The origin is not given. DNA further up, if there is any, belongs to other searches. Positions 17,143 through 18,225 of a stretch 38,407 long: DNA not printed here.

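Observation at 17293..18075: Uncharacterised membrane protein gene embedded between rpsS and rplV in the S10 operon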

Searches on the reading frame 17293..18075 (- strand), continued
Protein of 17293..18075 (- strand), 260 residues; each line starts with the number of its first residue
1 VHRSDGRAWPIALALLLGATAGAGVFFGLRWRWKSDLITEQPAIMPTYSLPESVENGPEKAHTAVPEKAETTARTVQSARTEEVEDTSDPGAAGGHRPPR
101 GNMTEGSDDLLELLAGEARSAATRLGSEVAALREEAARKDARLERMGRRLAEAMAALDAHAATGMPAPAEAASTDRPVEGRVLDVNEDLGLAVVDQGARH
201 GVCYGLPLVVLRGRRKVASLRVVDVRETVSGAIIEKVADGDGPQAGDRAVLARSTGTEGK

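Call 74: find_encoding_contigs(protein=P0150, flank=3000, max_places=2)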
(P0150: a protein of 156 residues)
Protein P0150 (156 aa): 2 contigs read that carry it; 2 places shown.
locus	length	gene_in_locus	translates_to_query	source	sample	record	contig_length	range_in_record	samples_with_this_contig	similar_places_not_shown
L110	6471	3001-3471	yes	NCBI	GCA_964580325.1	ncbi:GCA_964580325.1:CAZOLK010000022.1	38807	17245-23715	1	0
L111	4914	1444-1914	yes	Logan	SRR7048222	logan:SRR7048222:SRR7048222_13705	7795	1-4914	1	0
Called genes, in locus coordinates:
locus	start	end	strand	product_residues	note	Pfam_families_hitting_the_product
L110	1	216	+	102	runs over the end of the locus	PF00338:Ribosomal_S10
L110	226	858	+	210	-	PF00297:Ribosomal_L3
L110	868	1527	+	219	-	PF00573:Ribosomal_L4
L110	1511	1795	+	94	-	PF00276:Ribosomal_L23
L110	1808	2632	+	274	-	PF00181:Ribosomal_L2_N, PF03947:Ribosomal_L2_C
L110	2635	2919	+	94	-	PF00203:Ribosomal_S19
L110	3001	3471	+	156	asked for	-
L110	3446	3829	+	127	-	PF00237:Ribosomal_L22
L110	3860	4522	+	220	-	PF05316:VAR1 (faint), PF07650:KH_2, PF00189:Ribosomal_S3_C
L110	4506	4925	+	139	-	PF00252:Ribosomal_L16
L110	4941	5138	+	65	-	PF00831:Ribosomal_L29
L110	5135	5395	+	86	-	PF00366:Ribosomal_S17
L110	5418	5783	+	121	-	PF00238:Ribosomal_L14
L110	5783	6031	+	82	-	PF17136:ribosomal_L24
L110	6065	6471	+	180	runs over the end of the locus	PF00281:Ribosomal_L5, PF00673:Ribosomal_L5_C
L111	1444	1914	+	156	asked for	-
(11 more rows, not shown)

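Call 75: find_encoding_contigs(protein=P0094, flank=3000, max_places=2)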
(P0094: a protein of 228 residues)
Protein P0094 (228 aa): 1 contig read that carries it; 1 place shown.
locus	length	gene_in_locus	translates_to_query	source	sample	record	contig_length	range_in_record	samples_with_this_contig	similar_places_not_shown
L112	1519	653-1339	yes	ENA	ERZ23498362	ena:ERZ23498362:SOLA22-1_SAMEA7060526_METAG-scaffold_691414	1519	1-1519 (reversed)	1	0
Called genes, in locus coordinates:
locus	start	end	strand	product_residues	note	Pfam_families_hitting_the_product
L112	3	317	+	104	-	?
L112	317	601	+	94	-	PF00203:Ribosomal_S19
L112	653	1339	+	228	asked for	-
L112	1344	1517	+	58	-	?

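Call 83: search_protein_families(library=ncbifam, alignment_id=A2, max_evalue=1)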
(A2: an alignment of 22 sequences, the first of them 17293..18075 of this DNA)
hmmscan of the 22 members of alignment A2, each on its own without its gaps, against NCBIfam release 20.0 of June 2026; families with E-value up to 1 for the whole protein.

A. member 1, window:17293-18075:- (260 aa): 1 family
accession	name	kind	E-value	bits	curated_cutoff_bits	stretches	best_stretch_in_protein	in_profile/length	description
TIGR03165.1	F1F0_chp_2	hypoth_equivalog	0.096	13.1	55.5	1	12-47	4-39/83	F1/F0 ATPase, Methanosarcina type, subunit 2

B. families by the number of members that match (of 22 scanned): 38 families (the first 25 are shown)
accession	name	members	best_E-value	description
NF010532.0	PRK13922.9-3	9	0.0017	rod shape-determining protein MreC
NF033885.1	conj_TraP_IncI1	5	0.00051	conjugal transfer protein TraP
TIGR04211.1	SH3_and_anchor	5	0.0048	TIGR04211 family SH3 domain-containing protein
NF010520.0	PRK13922.13-5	3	0.0002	rod shape-determining protein MreC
TIGR03752.1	conj_TIGR03752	3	0.003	TIGR03752 family integrating conjugative element protein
TIGR02168.1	SMC_prok_B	3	0.012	chromosome segregation protein SMC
NF010513.0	PRK13922.12-3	2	0.00056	rod shape-determining protein MreC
NF033761.1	gliding_GltJ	2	0.00086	adventurous gliding motility protein GltJ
NF010518.0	PRK13922.13-3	2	0.0049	rod shape-determining protein MreC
TIGR02169.1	SMC_prok_A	2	0.0082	chromosome segregation protein SMC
NF010757.0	PRK14160.1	2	0.014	nucleotide exchange factor GrpE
NF009644.1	PRK13169.1-5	2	0.027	DNA replication initiation control protein YabA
NF009640.0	PRK13169.1-1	2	0.11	DNA replication initiation control protein YabA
NF009642.0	PRK13169.1-3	2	0.2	DNA replication initiation control protein YabA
TIGR04523.1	Mplasa_alph_rch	1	0.0052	helix-rich protein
NF010519.0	PRK13922.13-4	1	0.043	rod shape-determining protein MreC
TIGR03165.1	F1F0_chp_2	1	0.096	F1/F0 ATPase, Methanosarcina type, subunit 2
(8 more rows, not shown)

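Call 84: search_protein_families(library=ncbifam, proteins=[P0100, P0145, P0174, P0033, P0038, P0060, P0084, P0041, P0047, P0167], max_evalue=0.1)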
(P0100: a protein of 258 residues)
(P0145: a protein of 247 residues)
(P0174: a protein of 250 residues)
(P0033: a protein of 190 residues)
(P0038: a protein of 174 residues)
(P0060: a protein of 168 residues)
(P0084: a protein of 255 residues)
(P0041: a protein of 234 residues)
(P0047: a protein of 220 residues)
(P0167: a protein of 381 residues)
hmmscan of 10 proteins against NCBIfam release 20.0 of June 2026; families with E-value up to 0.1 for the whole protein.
P0100 (258 aa): 5 families
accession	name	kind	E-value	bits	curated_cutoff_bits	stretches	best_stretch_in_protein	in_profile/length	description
NF010520.0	PRK13922.13-5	equivalog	0.0002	20.8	343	1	109-239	46-168/263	rod shape-determining protein MreC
NF010513.0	PRK13922.12-3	equivalog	0.00056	19.3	380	1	112-225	74-174/305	rod shape-determining protein MreC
TIGR02169.1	SMC_prok_A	equivalog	0.0082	13.8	729.4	1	32-145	671-786/1165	chromosome segregation protein SMC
TIGR04320.1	Surf_Exclu_PgrA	domain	0.019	14.3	70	1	40-144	253-355/360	SEC10/PgrA surface exclusion domain-containing protein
NF010532.0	PRK13922.9-3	equivalog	0.031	13.3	243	1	114-227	54-154/280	rod shape-determining protein MreC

P0145 (247 aa): 0 families

P0174 (250 aa): 2 families
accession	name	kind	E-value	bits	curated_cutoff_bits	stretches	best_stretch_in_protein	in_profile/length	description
TIGR02169.1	SMC_prok_A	equivalog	0.025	12.3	729.4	1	26-139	713-826/1165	chromosome segregation protein SMC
TIGR02168.1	SMC_prok_B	equivalog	0.086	10.5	567.35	0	26-152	696-817/1181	chromosome segregation protein SMC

P0033 (190 aa): 2 families
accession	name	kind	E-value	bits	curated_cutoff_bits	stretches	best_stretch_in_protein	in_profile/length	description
NF010532.0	PRK13922.9-3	equivalog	0.0093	15.1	243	1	52-155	63-153/280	rod shape-determining protein MreC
NF033885.1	conj_TraP_IncI1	equivalog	0.01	15.6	135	1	42-96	81-135/217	conjugal transfer protein TraP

P0038 (174 aa): 0 families

P0060 (168 aa): 2 families
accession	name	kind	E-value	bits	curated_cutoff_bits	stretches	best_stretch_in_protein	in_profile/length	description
NF010520.0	PRK13922.13-5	equivalog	0.001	18.4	343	1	23-120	55-145/263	rod shape-determining protein MreC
NF010519.0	PRK13922.13-4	equivalog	0.043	12.9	505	1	43-129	82-162/406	rod shape-determining protein MreC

P0084 (255 aa): 0 families

P0041 (234 aa): 6 families
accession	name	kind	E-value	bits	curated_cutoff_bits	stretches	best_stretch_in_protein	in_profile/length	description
NF033885.1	conj_TraP_IncI1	equivalog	0.0015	18.3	135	1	53-137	52-134/217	conjugal transfer protein TraP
NF010513.0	PRK13922.12-3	equivalog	0.0036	16.7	380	1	85-183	76-163/305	rod shape-determining protein MreC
NF010532.0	PRK13922.9-3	equivalog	0.0099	15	243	1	89-185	58-143/280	rod shape-determining protein MreC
NF010757.0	PRK14160.1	equivalog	0.014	14.8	184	1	80-197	52-157/211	nucleotide exchange factor GrpE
NF043058.1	T4SS_LegC2C7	subfamily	0.043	12.8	350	1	87-135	127-175/348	LegC2/C7 family Dot/Icm T4SS effector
TIGR04211.1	SH3_and_anchor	equivalog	0.099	12.2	65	0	86-126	122-162/198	TIGR04211 family SH3 domain-containing protein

P0047 (220 aa): 2 families
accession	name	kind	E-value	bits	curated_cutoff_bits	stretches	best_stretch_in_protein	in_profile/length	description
NF010518.0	PRK13922.13-3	equivalog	0.037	13.2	385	1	31-187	27-173/295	rod shape-determining protein MreC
TIGR04211.1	SH3_and_anchor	equivalog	0.093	12.3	65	0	79-150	61-132/198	TIGR04211 family SH3 domain-containing protein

P0167 (381 aa): 9 families
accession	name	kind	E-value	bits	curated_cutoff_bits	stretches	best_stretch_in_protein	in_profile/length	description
TIGR02169.1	SMC_prok_A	equivalog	9.9e-05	20.2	729.4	1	48-159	669-780/1165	chromosome segregation protein SMC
TIGR02168.1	SMC_prok_B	equivalog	0.00011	20.1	567.35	1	48-160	331-443/1181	chromosome segregation protein SMC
NF003034.1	PRK03918.1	equivalog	0.0016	16.5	700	1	35-144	183-286/878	DNA double-strand break repair ATPase Rad50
NF045487.1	ASRP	equivalog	0.0027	16.4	300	1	49-155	144-248/593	archaea-specific SMC-related protein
TIGR04523.1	Mplasa_alph_rch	subfamily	0.0039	15.2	270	1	49-156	323-430/745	helix-rich protein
NF002572.0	PRK02224.1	equivalog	0.01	14.1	1087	1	39-164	327-448/888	DNA double-strand break repair ATPase Rad50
NF002244.0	PRK01156.1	equivalog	0.022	12.9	847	1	50-145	186-284/895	DNA double-strand break repair ATPase Rad50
TIGR04211.1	SH3_and_anchor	equivalog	0.064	12.9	65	1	51-153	63-161/198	TIGR04211 family SH3 domain-containing protein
TIGR04527.1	mycoplas_twoTM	subfamily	0.081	12.6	125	0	51-160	37-158/248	MG_279/MG_280 family protein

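Call 87: find_homologous_proteins(query=L109:6674-7447:+, max_evalue=0.00001)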
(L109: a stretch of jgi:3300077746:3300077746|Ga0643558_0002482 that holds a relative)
Query L109:6674-7447:+ (257 aa): 168 proteins with E <= 0.00001 among 1281 candidates; the best 120 are listed.
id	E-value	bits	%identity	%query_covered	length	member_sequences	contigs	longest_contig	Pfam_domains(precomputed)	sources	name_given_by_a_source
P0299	4.0e-159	545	100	100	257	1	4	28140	PF04085.21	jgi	jgi:rod shape-determining protein MreC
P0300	3.4e-142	490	88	100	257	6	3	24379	PF04085.21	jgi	jgi:rod shape-determining protein MreC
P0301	3.0e-125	434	75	100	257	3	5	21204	PF04085.21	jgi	jgi:rod shape-determining protein MreC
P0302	3.3e-110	385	68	100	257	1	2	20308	PF04085.21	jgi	jgi:rod shape-determining protein MreC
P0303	7.6e-108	378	64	100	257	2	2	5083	PF04085.21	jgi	jgi:rod shape-determining protein MreC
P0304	6.2e-105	368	64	100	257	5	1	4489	PF04085.21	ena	-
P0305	7.0e-104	365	63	100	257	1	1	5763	PF04085.21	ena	-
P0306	3.5e-103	362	63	100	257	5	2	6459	PF04085.21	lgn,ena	-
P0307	6.5e-103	361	65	100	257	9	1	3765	PF04085.21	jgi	-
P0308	1.1e-102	361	63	100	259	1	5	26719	PF04085.21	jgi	jgi:rod shape-determining protein MreC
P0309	1.0e-101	358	63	100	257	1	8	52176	PF04085.21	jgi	jgi:rod shape-determining protein MreC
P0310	5.5e-101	355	64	96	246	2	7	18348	PF04085.21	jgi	jgi:rod shape-determining protein MreC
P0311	2.4e-99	350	61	100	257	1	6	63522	PF04085.21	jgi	jgi:rod shape-determining protein MreC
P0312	1.0e-94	335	63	100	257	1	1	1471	PF04085.21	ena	-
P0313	1.1e-94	334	63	100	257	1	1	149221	PF04085.21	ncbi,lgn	-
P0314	4.2e-94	333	61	100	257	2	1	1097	PF04085.21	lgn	-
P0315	8.5e-94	332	61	100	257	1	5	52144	PF04085.21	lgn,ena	-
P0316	2.7e-93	330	58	100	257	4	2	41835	PF04085.21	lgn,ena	-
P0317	5.7e-93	329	61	100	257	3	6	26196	PF04085.21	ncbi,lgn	-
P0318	7.1e-93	329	61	100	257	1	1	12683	PF04085.21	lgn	-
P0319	3.2e-92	326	61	100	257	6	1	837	PF04085.21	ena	-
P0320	6.5e-92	325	59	100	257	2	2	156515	PF04085.21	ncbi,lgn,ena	ncbi:MAG: rod shape-determining protein MreC [Candidatus Omnitrophota bacterium]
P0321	3.1e-91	323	56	100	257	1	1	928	PF04085.21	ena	-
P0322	8.4e-91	322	60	100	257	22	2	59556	PF04085.21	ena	-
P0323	5.5e-90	319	57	100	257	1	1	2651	PF04085.21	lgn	-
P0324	1.0e-88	315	58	100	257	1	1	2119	PF04085.21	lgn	-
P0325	3.5e-88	313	58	100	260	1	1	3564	PF04085.21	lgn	-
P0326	8.5e-87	309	58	100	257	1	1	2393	PF04085.21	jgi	jgi:rod shape-determining protein MreC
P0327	5.1e-85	303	57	93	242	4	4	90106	PF04085.21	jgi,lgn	-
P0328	6.3e-85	303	56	100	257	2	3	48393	PF04085.21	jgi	-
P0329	7.9e-85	302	56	100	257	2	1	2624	PF04085.21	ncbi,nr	ncbi:MAG: rod shape-determining protein MreC [Candidatus Omnitrophica bacterium]|nr:rod shape-determ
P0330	7.9e-85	302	56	100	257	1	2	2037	PF04085.21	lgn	-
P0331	1.6e-84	301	57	100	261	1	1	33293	PF04085.21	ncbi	ncbi:MAG: rod shape-determining protein MreC [Candidatus Omnitrophota bacterium]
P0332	2.1e-82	294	72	76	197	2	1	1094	PF04085.21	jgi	jgi:rod shape-determining protein MreC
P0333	9.2e-82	292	53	100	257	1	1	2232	PF04085.21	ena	-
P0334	2.4e-80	288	52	100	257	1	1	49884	PF04085.21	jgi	-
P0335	4.5e-79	283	55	100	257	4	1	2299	PF04085.21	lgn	-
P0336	9.4e-79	282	51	100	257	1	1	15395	PF04085.21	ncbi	ncbi:rod shape-determining protein MreC [Candidatus Omnitrophota bacterium]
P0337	2.8e-77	278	51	100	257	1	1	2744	PF04085.21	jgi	jgi:rod shape-determining protein MreC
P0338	2.9e-77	277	64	77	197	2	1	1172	PF04085.21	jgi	-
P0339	4.8e-72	260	65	77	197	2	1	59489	PF04085.21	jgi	jgi:rod shape-determining protein MreC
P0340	6.1e-72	260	58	80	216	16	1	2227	PF04085.21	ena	-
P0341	1.8e-68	249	55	84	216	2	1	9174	PF04085.21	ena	-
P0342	1.3e-67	246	61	77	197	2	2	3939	PF04085.21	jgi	-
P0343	9.9e-66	240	56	82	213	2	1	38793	PF04085.21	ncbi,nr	ncbi:MAG: rod shape-determining protein MreC [Candidatus Omnitrophica bacterium]|nr:rod shape-determ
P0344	1.4e-62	229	49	93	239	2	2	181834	PF04085.21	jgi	-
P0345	6.3e-62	227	46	100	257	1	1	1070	PF04085.21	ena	-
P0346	1.1e-61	227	51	85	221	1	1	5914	PF04085.21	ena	-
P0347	8.7e-60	220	46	90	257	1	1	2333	PF04085.21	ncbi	ncbi:MAG: rod shape-determining protein MreC [Candidatus Omnitrophota bacterium]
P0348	3.5e-58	215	47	90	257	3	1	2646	PF04085.21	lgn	-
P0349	1.7e-50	190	43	95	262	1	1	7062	PF04085.21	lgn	-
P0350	3.8e-45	172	40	99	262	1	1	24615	PF04085.21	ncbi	ncbi:MAG: rod shape-determining protein MreC [Candidatus Omnitrophota bacterium]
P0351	3.9e-45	172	42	98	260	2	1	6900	PF04085.21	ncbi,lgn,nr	ncbi:MAG: rod shape-determining protein MreC [Candidatus Omnitrophota bacterium]|nr:rod shape-determ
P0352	1.6e-43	167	40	93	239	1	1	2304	PF04085.21,PF02699.21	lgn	-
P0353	4.8e-43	166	40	92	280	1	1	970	PF04085.21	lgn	-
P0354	1.3e-41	161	37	99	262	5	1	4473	PF04085.21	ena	-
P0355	3.9e-41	159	37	95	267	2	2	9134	PF04085.21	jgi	-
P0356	1.7e-40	157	37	96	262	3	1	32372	PF04085.21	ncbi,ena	-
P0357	1.5e-39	154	43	77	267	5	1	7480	PF04085.21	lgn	-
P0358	2.0e-39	154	40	76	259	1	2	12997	PF04085.21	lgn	-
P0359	3.9e-39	153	40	95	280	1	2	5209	PF04085.21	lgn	-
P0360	4.0e-36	143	38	93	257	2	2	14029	PF04085.21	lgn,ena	-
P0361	2.9e-34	137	38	82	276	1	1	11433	PF04085.21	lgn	-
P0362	3.6e-34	136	37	83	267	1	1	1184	PF04085.21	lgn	-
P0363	6.6e-34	136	39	79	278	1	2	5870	PF04085.21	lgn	-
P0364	1.5e-33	134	41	75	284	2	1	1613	PF04085.21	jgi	jgi:rod shape-determining protein MreC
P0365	3.4e-33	133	38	81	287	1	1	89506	PF04085.21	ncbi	-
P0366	3.7e-33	133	41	75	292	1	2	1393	PF04085.21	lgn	-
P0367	4.0e-33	133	35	100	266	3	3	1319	PF04085.21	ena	-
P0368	4.8e-33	133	40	75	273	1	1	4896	PF04085.21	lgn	-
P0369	5.1e-33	133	39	84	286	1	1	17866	PF04085.21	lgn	-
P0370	8.9e-33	132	40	82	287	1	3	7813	PF04085.21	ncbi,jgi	jgi:rod shape-determining protein MreC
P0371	9.0e-33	132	40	82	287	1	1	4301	PF04085.21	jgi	jgi:rod shape-determining protein MreC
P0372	2.5e-32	130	35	100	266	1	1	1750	PF04085.21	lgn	-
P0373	3.5e-32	130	43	69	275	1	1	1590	PF04085.21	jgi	jgi:rod shape-determining protein MreC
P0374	6.4e-32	129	41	76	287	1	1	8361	PF04085.21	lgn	-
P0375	7.7e-32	129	41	76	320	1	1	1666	PF04085.21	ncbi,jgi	jgi:rod shape-determining protein MreC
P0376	7.8e-32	129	41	76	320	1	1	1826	PF04085.21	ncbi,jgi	jgi:rod shape-determining protein MreC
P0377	1.0e-31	128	40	71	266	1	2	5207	PF04085.21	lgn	-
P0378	1.2e-31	128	39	87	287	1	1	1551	PF04085.21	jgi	-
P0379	1.5e-31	128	42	78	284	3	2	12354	PF04085.21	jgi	jgi:rod shape-determining protein MreC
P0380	2.0e-31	128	41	79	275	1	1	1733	PF04085.21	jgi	jgi:rod shape-determining protein MreC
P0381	4.9e-31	126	44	67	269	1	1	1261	PF04085.21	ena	-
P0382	6.0e-31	126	39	75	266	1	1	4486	PF04085.21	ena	-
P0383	6.6e-31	126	42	69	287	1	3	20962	PF04085.21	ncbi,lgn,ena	-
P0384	1.4e-30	125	39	76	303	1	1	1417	PF04085.21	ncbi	-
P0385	1.4e-30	125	37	85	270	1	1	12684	PF04085.21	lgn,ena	-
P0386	1.4e-30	125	36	100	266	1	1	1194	PF04085.21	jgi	jgi:rod shape-determining protein MreC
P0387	4.0e-30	123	39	75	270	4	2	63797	PF04085.21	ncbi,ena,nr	ncbi:MAG: rod shape-determining protein MreC [Omnitrophica bacterium RIFCSPLOWO2_12_FULL_50_11]|nr:M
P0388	4.3e-30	123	41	71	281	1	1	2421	PF04085.21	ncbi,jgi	jgi:rod shape-determining protein MreC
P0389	7.6e-30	122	39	75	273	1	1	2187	PF04085.21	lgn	-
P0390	8.2e-30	122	40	80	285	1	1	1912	PF04085.21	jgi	jgi:rod shape-determining protein MreC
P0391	8.4e-30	122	39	77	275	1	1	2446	PF04085.21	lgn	-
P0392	9.4e-30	122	35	86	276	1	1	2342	PF04085.21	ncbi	-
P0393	1.3e-29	122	39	80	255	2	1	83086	PF04085.21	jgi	-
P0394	2.6e-29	121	36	79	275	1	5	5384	PF04085.21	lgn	-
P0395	2.7e-29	121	36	79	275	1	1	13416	PF04085.21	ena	-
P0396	3.1e-29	120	38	79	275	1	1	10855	PF04085.21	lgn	-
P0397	3.7e-29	120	36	79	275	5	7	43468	PF04085.21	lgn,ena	-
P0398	6.4e-29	119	38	79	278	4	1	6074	PF04085.21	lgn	-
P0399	7.4e-29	119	36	79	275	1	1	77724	PF04085.21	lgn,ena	-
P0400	7.8e-29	119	37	79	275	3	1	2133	PF04085.21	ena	-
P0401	9.8e-29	119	36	79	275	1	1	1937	PF04085.21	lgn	-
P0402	1.2e-28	118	39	75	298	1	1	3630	PF04085.21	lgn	-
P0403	2.5e-28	117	36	84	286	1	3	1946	PF04085.21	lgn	-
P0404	2.9e-28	117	34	87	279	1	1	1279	PF04085.21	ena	-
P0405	2.3e-27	114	32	97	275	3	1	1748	PF04085.21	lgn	-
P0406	9.6e-27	112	39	75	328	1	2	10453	PF04085.21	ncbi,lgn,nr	ncbi:MAG: rod shape-determining protein MreC [Nitriliruptoraceae bacterium]|nr:rod shape-determining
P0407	1.2e-26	112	35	75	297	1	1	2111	PF04085.21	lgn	-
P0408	1.4e-26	112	37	79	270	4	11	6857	PF04085.21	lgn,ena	-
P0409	2.1e-26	111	37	79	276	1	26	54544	PF04085.21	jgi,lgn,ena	-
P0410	2.2e-26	111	35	84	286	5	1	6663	PF04085.21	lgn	-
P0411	4.6e-26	110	36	93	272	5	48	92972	PF04085.21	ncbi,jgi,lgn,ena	-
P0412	5.5e-26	110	35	93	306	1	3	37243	PF04085.21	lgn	-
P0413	7.3e-26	109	37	89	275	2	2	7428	PF04085.21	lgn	-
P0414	7.5e-26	109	36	79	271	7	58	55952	PF04085.21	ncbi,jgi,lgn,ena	-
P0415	1.0e-25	109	40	75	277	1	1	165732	PF04085.21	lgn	-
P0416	1.0e-25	109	35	85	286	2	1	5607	PF04085.21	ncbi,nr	ncbi:MAG: rod shape-determining protein MreC [Eubacteriales bacterium]|nr:rod shape-determining prot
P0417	1.1e-25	109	35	77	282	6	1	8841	PF04085.21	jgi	jgi:rod shape-determining protein MreC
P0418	2.2e-25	108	39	75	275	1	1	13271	PF04085.21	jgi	jgi:rod shape-determining protein MreC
